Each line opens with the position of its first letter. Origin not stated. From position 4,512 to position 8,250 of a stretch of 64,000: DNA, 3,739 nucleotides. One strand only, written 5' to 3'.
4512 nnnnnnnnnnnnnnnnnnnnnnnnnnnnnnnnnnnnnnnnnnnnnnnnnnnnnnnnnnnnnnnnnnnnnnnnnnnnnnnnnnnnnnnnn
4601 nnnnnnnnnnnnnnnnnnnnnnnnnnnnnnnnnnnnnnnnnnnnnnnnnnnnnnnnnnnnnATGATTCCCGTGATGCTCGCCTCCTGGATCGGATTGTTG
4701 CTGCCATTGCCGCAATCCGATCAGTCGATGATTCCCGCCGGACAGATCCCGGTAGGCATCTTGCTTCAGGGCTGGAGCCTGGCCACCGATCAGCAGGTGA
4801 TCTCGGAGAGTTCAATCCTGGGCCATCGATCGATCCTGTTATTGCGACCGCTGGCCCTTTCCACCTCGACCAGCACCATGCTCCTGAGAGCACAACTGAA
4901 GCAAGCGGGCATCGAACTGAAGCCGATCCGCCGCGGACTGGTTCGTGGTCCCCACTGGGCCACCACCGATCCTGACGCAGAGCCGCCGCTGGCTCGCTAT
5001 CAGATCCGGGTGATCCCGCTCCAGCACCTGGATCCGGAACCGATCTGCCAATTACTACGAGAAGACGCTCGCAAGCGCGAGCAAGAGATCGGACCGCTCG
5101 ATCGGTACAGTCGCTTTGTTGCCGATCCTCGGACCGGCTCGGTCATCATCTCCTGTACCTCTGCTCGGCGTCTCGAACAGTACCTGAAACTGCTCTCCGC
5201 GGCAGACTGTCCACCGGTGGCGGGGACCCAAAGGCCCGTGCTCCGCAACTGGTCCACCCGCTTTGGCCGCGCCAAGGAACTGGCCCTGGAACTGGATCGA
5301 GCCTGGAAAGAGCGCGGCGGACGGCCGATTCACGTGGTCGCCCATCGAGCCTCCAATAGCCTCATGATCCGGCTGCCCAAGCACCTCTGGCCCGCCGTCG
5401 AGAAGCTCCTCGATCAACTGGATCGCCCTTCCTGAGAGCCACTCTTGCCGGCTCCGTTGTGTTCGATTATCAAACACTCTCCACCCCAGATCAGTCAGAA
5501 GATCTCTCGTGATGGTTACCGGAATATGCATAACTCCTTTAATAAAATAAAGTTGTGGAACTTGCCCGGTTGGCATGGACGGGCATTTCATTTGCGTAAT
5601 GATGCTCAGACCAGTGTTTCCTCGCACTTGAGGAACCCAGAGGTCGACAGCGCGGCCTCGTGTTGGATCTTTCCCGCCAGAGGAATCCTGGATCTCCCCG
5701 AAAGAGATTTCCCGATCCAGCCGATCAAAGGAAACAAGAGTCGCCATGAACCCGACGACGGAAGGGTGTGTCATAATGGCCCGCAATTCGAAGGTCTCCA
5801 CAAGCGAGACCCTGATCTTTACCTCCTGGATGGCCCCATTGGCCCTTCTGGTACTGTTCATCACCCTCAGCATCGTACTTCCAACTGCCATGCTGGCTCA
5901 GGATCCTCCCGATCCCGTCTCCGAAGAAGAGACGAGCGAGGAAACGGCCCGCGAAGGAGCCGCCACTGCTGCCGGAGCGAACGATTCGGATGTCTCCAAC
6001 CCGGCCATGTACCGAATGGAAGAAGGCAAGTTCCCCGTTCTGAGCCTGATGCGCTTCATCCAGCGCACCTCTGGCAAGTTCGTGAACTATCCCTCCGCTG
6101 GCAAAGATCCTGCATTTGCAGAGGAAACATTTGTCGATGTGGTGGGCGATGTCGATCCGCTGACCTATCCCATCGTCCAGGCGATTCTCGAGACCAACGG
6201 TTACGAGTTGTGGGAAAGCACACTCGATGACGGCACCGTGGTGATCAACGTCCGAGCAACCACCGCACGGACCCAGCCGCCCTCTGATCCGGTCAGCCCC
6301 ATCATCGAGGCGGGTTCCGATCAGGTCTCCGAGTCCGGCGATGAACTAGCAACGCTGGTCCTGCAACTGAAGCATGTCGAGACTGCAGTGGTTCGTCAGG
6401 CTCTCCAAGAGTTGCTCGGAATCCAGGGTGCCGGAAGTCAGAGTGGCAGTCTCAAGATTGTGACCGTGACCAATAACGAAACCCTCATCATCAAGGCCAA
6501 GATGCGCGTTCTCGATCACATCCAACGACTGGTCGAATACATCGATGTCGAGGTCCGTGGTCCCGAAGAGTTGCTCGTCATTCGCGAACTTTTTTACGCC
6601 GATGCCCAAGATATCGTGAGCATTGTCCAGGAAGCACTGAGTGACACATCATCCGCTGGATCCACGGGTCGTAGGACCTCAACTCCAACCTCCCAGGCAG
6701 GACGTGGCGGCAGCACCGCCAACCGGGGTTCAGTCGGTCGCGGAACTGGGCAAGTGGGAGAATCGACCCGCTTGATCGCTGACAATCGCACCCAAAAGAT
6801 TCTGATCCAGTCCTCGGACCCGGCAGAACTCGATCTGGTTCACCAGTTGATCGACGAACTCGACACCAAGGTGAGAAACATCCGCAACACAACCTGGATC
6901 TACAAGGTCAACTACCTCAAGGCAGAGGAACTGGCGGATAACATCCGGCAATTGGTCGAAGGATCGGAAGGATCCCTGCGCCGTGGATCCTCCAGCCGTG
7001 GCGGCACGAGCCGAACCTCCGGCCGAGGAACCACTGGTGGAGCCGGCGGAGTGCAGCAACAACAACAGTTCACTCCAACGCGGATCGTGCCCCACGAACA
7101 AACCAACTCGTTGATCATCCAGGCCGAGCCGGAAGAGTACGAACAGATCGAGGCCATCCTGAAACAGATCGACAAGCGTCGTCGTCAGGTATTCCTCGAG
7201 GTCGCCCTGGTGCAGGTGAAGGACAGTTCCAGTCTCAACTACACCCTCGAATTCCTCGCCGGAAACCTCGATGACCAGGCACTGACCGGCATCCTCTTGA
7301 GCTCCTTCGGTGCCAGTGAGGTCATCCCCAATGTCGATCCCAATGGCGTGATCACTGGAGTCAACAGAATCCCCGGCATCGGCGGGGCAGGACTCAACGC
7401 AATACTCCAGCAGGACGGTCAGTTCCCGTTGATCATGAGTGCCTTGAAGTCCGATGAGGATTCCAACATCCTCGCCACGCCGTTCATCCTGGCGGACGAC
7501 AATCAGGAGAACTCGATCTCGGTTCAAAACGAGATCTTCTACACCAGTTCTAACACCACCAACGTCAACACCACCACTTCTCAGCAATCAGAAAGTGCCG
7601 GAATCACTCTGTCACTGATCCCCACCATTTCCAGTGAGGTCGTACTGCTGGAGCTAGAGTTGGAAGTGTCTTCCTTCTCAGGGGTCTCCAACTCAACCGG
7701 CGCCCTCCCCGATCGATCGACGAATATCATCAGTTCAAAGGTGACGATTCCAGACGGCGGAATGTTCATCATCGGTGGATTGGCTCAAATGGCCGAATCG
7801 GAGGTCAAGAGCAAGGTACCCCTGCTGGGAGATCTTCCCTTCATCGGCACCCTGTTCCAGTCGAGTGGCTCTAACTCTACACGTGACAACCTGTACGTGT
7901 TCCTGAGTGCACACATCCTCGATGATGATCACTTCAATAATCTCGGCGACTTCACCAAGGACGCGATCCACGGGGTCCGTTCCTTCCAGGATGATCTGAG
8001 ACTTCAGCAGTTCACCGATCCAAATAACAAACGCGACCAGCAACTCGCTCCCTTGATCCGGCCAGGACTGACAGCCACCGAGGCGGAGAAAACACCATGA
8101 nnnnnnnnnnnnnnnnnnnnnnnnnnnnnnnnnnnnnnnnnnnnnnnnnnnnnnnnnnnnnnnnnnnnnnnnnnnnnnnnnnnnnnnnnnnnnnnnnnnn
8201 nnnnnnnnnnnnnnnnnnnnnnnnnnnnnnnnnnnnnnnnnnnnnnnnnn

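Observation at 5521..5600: Sigma54-type -24/-12 promoter upstream of gspD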

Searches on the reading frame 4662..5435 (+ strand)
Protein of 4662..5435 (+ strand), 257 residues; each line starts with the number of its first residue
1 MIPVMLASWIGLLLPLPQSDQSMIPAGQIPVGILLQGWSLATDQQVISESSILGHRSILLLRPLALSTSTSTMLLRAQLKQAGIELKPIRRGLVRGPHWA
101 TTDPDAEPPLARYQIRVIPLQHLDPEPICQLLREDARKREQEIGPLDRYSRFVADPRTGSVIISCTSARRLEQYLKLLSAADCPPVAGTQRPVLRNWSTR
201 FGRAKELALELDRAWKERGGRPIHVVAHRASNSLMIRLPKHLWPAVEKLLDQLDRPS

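Call 5: search_protein_families(library=pfam, proteins=[window:4662-5435:+], max_evalue=0.01)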
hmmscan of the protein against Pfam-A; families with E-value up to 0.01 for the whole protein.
window:4662-5435:+ (257 aa): 1 family
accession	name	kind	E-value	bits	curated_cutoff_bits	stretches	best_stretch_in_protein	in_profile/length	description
PF03958.22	Secretin_N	-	2.4e-15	56.9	28.2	2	116-182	2-64/69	Bacterial type II/III secretion system short domain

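Call 31: find_related_loci(query=A3, collection=metagenome_contigs, flank=4000)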
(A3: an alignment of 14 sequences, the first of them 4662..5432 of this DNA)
Query A3 (257 aa) in metagenome_contigs; peptide patterns used: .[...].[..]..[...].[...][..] (x = any residue, [..] = any of these).
31 stretches matched a pattern; 6 encode a relative of the query (tblastn E <= 1e-3); 6 distinct loci.
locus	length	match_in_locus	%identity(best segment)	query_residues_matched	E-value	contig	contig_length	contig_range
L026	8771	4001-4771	67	1-257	3e-114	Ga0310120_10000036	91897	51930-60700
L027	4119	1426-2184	67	1-254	3e-114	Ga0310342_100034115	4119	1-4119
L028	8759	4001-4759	67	1-254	2e-113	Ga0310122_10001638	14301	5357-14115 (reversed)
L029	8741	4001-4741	46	4-254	5e-72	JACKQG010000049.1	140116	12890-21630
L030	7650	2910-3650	46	4-254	8e-71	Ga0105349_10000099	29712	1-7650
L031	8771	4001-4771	87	1-257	7e-143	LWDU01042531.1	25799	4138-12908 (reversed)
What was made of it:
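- Tried and rejected: The metagenome scan with the SecN alignment returned only 6 loci, all within the diversity already sampled (call 31).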

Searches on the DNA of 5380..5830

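Call 19: search_rna_families(source=window, start=5380, end=5830, threshold=evalue, max_evalue=1)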
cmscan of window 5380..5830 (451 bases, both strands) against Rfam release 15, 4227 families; matches with E-value up to 1: 0.
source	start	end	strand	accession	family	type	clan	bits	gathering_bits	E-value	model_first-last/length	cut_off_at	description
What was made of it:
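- No Rfam family matches 5380-5830 (call 19).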

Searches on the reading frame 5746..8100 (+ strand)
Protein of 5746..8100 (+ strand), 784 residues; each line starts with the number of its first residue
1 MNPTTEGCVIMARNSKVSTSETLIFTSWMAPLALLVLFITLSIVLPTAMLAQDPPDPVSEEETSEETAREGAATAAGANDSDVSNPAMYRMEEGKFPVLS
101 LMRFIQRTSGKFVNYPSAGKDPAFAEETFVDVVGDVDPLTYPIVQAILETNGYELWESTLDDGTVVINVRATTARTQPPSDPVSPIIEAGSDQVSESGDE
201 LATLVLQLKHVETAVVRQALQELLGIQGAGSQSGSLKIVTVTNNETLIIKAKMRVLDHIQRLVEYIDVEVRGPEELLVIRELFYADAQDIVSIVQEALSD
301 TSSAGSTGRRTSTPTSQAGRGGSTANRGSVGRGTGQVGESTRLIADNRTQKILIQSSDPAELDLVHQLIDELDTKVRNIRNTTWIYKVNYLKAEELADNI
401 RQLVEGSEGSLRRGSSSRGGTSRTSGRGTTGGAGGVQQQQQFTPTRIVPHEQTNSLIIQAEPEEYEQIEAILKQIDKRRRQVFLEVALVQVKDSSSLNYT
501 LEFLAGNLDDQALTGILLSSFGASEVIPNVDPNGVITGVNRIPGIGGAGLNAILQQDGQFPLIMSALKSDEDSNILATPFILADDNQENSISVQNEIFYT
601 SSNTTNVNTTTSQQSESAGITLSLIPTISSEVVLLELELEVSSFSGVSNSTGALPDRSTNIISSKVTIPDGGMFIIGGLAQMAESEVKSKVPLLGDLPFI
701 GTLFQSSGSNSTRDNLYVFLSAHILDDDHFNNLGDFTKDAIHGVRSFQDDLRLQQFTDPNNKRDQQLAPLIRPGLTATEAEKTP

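Call 5: search_protein_families(library=pfam, proteins=[window:5746-8100:+], max_evalue=0.01)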
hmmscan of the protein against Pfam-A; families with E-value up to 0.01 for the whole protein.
window:5746-8100:+ (784 aa): 2 families
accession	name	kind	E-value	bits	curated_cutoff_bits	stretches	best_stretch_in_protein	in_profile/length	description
PF00263.26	Secretin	-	5.6e-37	127.4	27.5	1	566-725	1-168/169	Bacterial type II and III secretion system protein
PF03958.22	Secretin_N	-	2.8e-27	95.1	28.2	3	385-481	3-69/69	Bacterial type II/III secretion system short domain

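Call 9: find_related_loci(query=window:5746-8100:+, collection=genome_contigs, flank=10000)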
Query window:5746-8100:+ (784 aa) in genome_contigs; peptide patterns used: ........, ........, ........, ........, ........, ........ (x = any residue, [..] = any of these).
63 stretches matched a pattern; 28 encode a relative of the query (tblastn E <= 1e-3); 25 distinct loci.
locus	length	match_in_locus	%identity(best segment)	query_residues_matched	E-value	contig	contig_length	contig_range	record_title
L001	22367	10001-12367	88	1-784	0e+0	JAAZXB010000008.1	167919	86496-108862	MAG: Planctomycetota bacterium isolate bin110s NODE_8_length_167919_cov_18.294161, whole genome shotgun sequence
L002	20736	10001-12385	87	1-784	0e+0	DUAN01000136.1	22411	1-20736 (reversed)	MAG TPA_asm: Planctomycetota bacterium isolate UWMA-0276 NODE_3143_length_22411_cov_0.683937, whole genome shotgun seque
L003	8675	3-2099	90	85-784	0e+0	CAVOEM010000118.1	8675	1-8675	MAG: Planctomycetes bacterium UBA1146 isolate CBN3_331.54 genome assembly, contig: Ga0302139_10002685, whole genome shot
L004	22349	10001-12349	81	1-784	0e+0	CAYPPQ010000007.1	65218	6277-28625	MAG TPA_asm: uncultured Planctomycetia bacterium isolate binchicken_co147_300 genome assembly, contig: NODE_1434_length_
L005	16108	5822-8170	81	1-784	0e+0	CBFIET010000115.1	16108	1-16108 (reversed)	MAG: Planctomycetota bacterium isolate Co_bin_687_orig genome assembly, contig: Co_bin_687_orig_Co_c_000002532465, whole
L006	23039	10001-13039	80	1-784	0e+0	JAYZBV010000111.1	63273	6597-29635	MAG: Planctomycetota bacterium isolate XB_MAG1214 DB_MAG1214_0111, whole genome shotgun sequence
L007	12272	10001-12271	82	1-754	0e+0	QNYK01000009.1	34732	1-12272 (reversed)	MAG: Bacillota bacterium isolate MAG 7 Ga0232646_1000218, whole genome shotgun sequence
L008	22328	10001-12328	76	1-773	0e+0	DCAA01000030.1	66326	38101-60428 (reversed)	MAG TPA_asm: Planctomycetes bacterium UBA1146 UBA1146_contig_8953, whole genome shotgun sequence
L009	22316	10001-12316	75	1-773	0e+0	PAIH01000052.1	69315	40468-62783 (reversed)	MAG: Planctomycetota bacterium isolate NAT2 99973, whole genome shotgun sequence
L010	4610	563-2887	76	1-772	0e+0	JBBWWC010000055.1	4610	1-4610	MAG: Planctomycetota bacterium isolate OC6_150m_MAG_282 OC6_150m_contig_4865982, whole genome shotgun sequence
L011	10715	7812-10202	76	1-773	0e+0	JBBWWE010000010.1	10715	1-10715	MAG: Planctomycetota bacterium isolate OC6_2000m_MAG_215 OC6_2000m_contig_4848660, whole genome shotgun sequence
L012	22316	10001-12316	75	1-773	0e+0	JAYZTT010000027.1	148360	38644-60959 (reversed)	MAG: Planctomycetota bacterium isolate XB_MAG50 DB_MAG50_0027, whole genome shotgun sequence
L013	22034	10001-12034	75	83-764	0e+0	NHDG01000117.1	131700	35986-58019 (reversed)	MAG: Planctomycetia bacterium TMED53 156275, whole genome shotgun sequence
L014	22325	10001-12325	67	1-784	0e+0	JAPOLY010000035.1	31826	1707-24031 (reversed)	MAG: bacterium isolate bin129 k141_1291881_length_31826_cov_24.5357, whole genome shotgun sequence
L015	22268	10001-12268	67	1-764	0e+0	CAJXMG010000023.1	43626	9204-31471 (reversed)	TPA_asm: uncultured bacterium isolate SRR4030075_bin.46_MetaBAT_v2.12.1_MAG genome assembly, contig: NODE_162_length_436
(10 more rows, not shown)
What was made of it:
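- On sigma-54-dependent (-24/-12) promoter: The genome-collection scan cap was used in call 9.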
